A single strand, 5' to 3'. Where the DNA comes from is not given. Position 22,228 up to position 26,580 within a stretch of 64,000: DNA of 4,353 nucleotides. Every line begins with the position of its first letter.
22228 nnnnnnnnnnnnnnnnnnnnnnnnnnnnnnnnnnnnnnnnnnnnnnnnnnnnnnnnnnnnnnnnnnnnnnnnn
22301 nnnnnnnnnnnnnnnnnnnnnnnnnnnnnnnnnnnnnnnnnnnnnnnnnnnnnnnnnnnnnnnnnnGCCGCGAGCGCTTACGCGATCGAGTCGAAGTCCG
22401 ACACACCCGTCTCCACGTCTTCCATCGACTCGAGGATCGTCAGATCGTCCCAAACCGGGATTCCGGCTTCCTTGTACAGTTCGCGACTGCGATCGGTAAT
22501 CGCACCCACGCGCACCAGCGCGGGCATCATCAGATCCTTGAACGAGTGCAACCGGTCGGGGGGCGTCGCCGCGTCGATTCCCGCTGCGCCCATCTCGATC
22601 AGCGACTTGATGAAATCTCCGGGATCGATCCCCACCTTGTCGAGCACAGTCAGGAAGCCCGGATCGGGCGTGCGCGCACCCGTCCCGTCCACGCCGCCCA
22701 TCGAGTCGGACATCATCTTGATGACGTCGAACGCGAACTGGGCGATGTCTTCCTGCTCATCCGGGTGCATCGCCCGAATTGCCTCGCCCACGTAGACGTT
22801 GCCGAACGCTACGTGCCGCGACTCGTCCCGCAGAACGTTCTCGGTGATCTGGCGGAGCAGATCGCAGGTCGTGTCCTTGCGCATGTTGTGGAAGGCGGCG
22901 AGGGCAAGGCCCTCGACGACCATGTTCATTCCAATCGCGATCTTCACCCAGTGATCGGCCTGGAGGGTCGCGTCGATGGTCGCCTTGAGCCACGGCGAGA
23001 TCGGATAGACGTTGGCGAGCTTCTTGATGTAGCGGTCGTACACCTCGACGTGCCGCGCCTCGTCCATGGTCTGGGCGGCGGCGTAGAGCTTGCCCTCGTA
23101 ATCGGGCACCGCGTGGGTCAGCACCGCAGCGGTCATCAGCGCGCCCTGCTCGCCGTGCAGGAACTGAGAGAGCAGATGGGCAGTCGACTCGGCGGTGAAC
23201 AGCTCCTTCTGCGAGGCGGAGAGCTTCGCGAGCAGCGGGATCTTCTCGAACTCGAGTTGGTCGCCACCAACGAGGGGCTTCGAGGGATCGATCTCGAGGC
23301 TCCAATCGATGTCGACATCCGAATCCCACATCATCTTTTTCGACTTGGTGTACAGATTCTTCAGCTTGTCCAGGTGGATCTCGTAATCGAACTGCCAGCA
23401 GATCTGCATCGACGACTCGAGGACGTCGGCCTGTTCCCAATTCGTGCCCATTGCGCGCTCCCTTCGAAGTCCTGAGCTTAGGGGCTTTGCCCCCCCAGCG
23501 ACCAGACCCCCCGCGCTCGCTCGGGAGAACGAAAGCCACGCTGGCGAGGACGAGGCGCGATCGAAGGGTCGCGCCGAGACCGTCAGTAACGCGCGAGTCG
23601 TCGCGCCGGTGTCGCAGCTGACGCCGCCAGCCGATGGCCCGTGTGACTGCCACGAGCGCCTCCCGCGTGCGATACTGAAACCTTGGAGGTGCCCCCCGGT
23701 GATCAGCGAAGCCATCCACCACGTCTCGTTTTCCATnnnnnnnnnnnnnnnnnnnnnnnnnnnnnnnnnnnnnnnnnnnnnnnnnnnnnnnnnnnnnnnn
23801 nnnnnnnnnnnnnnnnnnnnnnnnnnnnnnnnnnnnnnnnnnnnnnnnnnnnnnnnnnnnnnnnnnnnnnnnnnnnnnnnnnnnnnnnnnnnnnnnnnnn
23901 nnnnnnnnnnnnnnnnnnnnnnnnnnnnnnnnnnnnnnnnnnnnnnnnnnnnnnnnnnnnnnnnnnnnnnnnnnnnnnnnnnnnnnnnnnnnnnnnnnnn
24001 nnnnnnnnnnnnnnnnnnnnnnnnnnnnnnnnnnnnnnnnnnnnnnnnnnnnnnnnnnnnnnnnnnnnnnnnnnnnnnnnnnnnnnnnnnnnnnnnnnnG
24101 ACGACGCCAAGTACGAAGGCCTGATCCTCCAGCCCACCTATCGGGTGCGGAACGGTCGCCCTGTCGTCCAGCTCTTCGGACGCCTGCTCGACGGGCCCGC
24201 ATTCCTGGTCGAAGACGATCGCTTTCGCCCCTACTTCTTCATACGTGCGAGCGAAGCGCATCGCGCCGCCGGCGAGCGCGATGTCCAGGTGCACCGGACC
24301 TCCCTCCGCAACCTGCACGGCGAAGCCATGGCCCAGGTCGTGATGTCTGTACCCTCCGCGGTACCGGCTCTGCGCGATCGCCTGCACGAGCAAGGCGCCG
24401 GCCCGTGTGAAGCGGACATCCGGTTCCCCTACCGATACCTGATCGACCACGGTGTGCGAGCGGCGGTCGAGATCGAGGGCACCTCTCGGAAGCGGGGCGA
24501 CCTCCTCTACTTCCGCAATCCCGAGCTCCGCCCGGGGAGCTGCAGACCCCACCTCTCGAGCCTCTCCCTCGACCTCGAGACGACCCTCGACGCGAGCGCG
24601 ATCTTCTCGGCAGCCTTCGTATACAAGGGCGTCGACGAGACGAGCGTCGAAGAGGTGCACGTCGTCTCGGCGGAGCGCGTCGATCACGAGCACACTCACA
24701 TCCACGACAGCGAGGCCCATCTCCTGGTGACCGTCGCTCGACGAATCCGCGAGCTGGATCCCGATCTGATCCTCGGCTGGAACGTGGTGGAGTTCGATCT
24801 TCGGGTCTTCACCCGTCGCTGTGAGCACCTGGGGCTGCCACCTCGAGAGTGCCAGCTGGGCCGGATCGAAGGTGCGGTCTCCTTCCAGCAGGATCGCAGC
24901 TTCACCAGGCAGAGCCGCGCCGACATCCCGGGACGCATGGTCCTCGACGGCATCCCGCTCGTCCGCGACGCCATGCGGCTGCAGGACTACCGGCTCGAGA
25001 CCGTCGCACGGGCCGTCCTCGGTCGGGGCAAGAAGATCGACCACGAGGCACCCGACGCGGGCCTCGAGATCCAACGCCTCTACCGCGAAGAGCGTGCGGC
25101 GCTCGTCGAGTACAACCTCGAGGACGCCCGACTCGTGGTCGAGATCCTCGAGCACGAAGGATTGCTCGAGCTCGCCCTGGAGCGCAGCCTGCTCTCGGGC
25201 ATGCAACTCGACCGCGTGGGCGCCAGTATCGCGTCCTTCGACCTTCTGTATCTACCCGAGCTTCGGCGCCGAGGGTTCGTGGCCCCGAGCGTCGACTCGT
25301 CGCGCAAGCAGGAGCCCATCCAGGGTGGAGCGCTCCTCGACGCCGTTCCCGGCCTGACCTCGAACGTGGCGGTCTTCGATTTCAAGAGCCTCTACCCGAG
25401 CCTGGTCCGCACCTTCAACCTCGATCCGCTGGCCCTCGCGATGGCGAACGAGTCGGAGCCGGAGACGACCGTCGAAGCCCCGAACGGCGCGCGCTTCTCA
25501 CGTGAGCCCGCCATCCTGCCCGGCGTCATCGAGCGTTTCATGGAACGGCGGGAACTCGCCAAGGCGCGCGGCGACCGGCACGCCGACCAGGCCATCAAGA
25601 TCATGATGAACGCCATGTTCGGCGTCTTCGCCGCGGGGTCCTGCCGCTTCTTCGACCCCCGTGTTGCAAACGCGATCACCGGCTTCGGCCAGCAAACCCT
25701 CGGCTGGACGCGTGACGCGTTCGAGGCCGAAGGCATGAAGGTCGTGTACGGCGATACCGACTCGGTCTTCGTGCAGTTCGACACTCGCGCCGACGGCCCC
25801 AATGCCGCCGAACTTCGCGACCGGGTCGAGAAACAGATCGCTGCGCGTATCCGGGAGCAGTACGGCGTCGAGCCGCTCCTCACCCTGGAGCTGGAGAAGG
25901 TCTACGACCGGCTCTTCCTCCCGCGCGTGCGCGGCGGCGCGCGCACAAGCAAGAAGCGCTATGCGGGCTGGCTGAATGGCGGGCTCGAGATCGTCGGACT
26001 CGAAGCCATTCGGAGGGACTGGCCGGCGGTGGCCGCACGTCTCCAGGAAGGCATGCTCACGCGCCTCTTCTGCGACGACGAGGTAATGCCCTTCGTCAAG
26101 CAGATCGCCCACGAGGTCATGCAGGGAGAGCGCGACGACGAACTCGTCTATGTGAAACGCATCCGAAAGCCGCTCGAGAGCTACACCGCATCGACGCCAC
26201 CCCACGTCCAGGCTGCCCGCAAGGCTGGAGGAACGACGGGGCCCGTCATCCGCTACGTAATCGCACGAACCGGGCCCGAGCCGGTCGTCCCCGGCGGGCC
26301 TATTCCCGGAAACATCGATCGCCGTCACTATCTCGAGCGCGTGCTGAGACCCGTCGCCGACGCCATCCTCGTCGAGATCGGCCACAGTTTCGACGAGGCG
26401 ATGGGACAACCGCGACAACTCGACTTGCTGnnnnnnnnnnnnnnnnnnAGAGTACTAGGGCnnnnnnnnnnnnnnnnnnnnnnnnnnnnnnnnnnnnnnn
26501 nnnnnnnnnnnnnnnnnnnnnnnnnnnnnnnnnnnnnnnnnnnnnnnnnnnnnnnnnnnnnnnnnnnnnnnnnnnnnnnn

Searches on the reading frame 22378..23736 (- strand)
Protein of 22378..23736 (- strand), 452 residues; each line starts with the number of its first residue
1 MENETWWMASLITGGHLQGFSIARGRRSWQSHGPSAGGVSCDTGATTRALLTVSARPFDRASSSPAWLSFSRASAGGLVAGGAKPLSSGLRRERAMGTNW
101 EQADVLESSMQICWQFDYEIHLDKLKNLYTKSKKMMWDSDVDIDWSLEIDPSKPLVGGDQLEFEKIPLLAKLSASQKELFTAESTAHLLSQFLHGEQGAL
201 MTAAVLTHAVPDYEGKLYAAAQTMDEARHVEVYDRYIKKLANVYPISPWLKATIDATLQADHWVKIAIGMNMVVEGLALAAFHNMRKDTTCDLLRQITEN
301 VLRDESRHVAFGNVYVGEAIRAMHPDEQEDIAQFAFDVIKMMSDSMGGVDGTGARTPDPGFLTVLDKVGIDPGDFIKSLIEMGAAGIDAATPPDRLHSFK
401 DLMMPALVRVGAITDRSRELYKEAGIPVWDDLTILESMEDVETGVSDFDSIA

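Call 11: search_protein_families(library=pfam, proteins=[window:22378-23736:-], max_evalue=0.001)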
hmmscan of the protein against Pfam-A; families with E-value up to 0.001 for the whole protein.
window:22378-23736:- (452 aa): 3 families
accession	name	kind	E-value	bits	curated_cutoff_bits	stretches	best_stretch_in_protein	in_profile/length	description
PF11583.14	AurF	-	6.8e-11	42.3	29.6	1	125-345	8-236/282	P-aminobenzoate N-oxygenase AurF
PF11266.14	Ald_deCOase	-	1.5e-06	28.6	28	1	193-342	19-170/218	Long-chain fatty aldehyde decarbonylase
PF04305.20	DUF455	-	0.00021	21.4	34.3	1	175-334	52-215/247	Protein of unknown function (DUF455)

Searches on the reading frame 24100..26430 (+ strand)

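Call 11: search_protein_families(library=pfam, proteins=[window:24100-26430:+], max_evalue=0.001)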
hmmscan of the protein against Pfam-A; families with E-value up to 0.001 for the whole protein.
window:24100-26430:+ (777 aa): 3 families
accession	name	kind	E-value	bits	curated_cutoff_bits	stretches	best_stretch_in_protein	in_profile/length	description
PF00136.26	DNA_pol_B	-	2.1e-36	126.2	23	1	385-709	20-389/453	DNA polymerase family B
PF03104.25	DNA_pol_B_exo1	-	8.5e-17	61.8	23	1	150-302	62-242/242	DNA polymerase family B, exonuclease domain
PF03175.18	DNA_pol_B_2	-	0.00048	19.6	25.8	0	465-512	341-388/468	DNA polymerase type B, organellar and viral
